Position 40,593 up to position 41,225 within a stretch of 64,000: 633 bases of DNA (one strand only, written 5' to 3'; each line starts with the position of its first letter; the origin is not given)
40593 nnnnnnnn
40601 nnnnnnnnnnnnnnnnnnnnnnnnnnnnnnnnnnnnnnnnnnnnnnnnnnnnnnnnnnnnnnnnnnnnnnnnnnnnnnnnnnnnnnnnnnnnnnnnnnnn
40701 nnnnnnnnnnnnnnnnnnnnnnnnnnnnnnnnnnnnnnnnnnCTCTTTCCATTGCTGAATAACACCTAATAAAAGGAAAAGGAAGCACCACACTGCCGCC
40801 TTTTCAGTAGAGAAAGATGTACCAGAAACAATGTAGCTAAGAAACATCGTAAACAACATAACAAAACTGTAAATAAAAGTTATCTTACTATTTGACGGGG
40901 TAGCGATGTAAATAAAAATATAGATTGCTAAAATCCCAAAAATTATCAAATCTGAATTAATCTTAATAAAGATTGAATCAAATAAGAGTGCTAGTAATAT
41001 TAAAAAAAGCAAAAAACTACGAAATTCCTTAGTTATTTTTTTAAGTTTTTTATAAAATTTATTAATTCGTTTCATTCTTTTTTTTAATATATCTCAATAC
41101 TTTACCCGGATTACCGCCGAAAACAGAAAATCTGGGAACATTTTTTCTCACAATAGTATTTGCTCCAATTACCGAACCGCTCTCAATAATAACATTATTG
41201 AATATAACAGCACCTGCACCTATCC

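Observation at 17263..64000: About 47-kb contiguous surface-glycan biosynthesis island occupying roughly 70% of the window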

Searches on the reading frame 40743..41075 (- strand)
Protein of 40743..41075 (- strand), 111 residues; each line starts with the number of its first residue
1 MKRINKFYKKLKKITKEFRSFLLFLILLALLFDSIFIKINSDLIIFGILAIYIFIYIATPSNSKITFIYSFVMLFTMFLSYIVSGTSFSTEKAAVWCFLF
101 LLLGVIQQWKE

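Call 5: search_protein_families(library=pfam, proteins=[window:40743-41075:-], max_evalue=0.001)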
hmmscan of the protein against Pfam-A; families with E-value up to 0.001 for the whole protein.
window:40743-41075:- (111 aa): 0 families

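Call 17: search_protein_families(library=ncbifam, proteins=[window:40743-41075:-], max_evalue=1)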
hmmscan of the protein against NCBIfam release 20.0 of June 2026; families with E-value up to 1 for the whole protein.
window:40743-41075:- (111 aa): 1 family
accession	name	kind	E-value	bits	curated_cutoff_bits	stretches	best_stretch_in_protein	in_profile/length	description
TIGR00764.1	lon_rel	equivalog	0.22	10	516.6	1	2-58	92-148/608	ATP-dependent protease LonB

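Call 41: search_protein_families(library=pfam, proteins=[window:40743-41075:-], max_evalue=1)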
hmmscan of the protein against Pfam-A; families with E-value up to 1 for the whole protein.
window:40743-41075:- (111 aa): 1 family
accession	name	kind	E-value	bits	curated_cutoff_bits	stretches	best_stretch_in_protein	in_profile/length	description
PF24124.1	YphA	-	0.11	12.7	28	1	13-83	22-90/198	YphA-like integral membrane protein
